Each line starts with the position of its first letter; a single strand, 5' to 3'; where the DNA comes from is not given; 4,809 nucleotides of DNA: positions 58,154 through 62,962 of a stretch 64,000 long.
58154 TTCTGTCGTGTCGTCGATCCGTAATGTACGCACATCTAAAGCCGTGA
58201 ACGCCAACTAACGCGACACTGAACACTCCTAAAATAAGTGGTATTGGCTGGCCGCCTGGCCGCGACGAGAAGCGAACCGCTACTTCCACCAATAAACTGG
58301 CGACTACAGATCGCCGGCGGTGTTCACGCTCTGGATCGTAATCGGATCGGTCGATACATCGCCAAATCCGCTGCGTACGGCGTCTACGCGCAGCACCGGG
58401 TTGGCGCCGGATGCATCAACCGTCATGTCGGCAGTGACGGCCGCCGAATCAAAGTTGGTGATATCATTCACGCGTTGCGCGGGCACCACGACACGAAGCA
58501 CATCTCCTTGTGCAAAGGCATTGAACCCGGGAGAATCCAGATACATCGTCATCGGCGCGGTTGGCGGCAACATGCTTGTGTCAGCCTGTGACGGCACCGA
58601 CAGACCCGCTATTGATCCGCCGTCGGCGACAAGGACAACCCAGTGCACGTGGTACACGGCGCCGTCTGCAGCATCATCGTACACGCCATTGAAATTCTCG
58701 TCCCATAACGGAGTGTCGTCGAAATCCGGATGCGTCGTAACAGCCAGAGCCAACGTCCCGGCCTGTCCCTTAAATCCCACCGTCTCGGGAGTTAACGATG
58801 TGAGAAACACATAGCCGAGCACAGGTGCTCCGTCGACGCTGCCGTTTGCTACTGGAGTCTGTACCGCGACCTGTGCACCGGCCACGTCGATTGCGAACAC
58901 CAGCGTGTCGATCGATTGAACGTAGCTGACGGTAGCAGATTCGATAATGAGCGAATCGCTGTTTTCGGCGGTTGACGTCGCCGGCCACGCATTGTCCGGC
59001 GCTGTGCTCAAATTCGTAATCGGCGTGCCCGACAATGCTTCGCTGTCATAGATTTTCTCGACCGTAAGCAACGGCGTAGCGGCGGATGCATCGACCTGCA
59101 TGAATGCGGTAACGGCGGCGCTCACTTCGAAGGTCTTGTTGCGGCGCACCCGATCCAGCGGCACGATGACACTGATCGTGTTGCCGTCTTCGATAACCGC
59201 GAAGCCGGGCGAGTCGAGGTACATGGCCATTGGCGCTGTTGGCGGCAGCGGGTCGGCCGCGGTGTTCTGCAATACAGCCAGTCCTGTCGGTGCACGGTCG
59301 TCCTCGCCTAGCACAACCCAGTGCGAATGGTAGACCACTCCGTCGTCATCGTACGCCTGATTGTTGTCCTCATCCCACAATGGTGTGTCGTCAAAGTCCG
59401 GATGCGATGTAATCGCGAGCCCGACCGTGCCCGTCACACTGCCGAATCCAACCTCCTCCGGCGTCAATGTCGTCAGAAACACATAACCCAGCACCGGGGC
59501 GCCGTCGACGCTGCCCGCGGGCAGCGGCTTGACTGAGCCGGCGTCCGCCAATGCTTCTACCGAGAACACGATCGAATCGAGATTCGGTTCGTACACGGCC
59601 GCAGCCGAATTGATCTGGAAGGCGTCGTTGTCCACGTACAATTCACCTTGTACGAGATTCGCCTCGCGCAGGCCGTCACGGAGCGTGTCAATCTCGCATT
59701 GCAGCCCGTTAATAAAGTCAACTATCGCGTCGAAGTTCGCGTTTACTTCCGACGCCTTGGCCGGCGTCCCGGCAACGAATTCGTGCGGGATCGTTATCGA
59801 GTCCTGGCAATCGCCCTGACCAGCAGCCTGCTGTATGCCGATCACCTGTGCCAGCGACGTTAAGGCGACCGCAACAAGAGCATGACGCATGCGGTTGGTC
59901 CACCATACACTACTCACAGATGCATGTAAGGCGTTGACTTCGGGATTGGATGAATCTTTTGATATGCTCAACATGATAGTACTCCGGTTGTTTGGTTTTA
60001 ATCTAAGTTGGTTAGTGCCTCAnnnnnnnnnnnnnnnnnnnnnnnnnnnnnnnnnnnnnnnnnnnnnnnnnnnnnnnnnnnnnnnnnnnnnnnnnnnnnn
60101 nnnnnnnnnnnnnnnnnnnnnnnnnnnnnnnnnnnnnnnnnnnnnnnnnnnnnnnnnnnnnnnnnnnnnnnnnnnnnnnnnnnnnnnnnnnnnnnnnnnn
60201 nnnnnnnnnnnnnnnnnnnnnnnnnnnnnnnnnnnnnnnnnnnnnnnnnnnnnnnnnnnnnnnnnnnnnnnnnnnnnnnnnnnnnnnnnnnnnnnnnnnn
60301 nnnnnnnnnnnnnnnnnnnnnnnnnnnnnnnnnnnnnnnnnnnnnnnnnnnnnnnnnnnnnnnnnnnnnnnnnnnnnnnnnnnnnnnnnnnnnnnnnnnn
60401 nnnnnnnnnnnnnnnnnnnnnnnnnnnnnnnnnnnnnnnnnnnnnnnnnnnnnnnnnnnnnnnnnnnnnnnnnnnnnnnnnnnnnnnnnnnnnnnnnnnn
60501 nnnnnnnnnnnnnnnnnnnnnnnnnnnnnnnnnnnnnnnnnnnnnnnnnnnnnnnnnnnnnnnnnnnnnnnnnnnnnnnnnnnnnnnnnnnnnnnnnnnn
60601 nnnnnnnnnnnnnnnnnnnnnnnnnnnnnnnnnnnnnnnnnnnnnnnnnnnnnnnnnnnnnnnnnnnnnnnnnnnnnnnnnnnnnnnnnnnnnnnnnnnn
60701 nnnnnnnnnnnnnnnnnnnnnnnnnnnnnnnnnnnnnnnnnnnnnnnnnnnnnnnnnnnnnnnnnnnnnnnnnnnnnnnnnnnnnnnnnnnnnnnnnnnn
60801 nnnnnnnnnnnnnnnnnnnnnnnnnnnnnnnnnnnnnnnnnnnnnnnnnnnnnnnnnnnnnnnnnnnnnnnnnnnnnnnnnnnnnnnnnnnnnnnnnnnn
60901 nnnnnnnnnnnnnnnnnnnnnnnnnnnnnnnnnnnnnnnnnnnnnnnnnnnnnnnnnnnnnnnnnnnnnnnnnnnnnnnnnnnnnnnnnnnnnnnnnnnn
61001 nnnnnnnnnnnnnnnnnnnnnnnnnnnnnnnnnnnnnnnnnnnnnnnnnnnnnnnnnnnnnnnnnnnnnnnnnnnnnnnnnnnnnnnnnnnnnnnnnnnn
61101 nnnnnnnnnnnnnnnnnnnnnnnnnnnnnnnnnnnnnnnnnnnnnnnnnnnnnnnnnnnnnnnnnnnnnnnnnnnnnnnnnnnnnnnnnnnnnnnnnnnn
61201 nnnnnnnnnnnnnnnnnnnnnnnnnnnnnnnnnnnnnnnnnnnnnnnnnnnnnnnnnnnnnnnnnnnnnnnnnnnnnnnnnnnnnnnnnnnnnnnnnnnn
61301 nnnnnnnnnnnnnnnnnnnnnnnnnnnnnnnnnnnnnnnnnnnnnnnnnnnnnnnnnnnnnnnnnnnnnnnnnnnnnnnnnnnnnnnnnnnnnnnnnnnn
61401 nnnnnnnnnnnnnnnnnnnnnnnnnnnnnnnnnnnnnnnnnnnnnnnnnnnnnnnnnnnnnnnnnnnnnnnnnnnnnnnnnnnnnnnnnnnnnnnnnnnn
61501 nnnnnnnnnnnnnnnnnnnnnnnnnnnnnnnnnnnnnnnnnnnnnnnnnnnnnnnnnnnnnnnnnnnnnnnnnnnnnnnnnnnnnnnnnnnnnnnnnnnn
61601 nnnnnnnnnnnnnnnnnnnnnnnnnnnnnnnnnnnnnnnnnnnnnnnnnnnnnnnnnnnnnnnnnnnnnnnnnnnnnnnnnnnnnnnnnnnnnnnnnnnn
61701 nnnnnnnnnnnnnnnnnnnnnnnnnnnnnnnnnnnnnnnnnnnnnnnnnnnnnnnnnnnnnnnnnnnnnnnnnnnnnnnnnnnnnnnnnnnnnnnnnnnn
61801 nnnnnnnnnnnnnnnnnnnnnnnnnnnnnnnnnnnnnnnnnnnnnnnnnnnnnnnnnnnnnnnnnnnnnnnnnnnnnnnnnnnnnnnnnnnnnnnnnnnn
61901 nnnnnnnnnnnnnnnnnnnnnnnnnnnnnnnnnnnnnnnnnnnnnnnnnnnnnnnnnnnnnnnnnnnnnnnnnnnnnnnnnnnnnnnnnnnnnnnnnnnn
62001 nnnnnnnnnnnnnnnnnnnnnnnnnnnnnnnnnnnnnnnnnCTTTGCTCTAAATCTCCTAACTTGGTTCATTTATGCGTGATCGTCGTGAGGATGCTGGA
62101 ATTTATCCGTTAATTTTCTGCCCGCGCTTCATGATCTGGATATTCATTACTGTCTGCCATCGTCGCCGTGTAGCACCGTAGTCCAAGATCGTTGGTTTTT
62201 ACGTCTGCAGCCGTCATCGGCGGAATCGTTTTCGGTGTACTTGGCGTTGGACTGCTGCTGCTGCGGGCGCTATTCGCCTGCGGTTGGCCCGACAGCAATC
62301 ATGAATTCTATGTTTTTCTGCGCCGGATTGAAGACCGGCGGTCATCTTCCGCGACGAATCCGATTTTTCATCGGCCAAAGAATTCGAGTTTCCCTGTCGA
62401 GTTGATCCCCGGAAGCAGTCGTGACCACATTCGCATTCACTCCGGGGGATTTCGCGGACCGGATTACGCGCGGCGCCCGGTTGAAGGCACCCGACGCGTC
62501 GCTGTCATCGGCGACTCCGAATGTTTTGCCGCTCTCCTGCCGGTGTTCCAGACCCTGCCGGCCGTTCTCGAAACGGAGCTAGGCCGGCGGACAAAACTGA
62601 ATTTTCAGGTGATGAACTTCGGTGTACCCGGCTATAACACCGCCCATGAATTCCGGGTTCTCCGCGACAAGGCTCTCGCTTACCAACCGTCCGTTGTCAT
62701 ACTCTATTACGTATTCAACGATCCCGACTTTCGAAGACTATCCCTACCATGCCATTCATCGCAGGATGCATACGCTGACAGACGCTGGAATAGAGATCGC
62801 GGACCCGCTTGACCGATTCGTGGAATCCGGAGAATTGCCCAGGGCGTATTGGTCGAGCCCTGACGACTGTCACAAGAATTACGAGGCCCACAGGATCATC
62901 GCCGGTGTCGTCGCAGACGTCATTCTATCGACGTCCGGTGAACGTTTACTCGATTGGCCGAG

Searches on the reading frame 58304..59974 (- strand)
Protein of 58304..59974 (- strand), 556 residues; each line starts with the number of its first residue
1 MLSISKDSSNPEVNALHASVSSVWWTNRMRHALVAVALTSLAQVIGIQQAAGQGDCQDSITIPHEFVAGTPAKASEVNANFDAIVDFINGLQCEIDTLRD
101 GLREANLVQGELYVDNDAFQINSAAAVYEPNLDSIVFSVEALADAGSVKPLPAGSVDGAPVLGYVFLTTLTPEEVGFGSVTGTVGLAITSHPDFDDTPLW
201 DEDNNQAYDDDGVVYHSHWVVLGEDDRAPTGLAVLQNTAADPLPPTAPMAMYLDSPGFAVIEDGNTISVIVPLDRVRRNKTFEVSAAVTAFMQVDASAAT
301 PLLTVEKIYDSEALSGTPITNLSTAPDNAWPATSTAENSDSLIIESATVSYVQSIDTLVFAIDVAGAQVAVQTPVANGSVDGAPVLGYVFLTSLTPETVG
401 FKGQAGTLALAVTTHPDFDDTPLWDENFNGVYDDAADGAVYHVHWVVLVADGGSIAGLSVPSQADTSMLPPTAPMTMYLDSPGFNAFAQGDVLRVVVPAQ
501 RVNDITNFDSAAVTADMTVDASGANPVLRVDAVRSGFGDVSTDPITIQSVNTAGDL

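Call 20: search_protein_families(library=pfam, proteins=[window:58304-59974:-], max_evalue=0.01)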
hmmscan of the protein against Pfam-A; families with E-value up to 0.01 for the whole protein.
window:58304-59974:- (556 aa): 1 family
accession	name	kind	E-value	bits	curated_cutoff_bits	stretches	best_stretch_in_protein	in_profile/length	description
PF02783.20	MCR_beta_N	-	0.0025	17.9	22.2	0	259-295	99-135/182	Methyl-coenzyme M reductase beta subunit, N-terminal domain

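Call 74: search_solved_structures(query=window:58307-59974:-, max_evalue=1)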
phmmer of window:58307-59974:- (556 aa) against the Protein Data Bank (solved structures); distinct sequences matched with E-value up to 1: 1.
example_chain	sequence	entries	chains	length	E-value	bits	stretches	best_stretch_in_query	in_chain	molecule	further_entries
7lmk_A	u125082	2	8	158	0.83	11.6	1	411-450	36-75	DNA (cytosine-5)-methyltransferase 1 | DNA (cytosine-5)-methyltransferase 1,DNA (cytosine-5)-methyltransferase 1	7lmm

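Call 75: search_protein_families(library=pfam, proteins=[window:58307-59974:-], max_evalue=10)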
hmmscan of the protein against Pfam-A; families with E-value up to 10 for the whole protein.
window:58307-59974:- (556 aa): 1 family
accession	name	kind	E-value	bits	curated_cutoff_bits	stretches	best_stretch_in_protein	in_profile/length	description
PF02783.20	MCR_beta_N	-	0.0025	17.9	22.2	1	259-295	99-135/182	Methyl-coenzyme M reductase beta subunit, N-terminal domain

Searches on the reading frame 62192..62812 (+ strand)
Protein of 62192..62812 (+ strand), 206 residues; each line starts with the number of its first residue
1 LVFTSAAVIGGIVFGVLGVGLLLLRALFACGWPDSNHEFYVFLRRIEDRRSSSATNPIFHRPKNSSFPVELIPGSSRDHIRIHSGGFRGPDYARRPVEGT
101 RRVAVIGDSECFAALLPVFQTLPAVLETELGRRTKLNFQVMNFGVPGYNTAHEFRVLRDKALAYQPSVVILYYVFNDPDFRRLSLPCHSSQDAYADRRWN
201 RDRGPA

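Call 20: search_protein_families(library=pfam, proteins=[window:62192-62812:+], max_evalue=0.01)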
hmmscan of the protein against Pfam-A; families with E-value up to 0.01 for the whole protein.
window:62192-62812:+ (206 aa): 1 family
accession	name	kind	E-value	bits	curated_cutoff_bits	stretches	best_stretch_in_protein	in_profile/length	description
PF13472.12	Lipase_GDSL_2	-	0.0071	17.3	32.9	1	121-180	18-77/178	GDSL-like Lipase/Acylhydrolase family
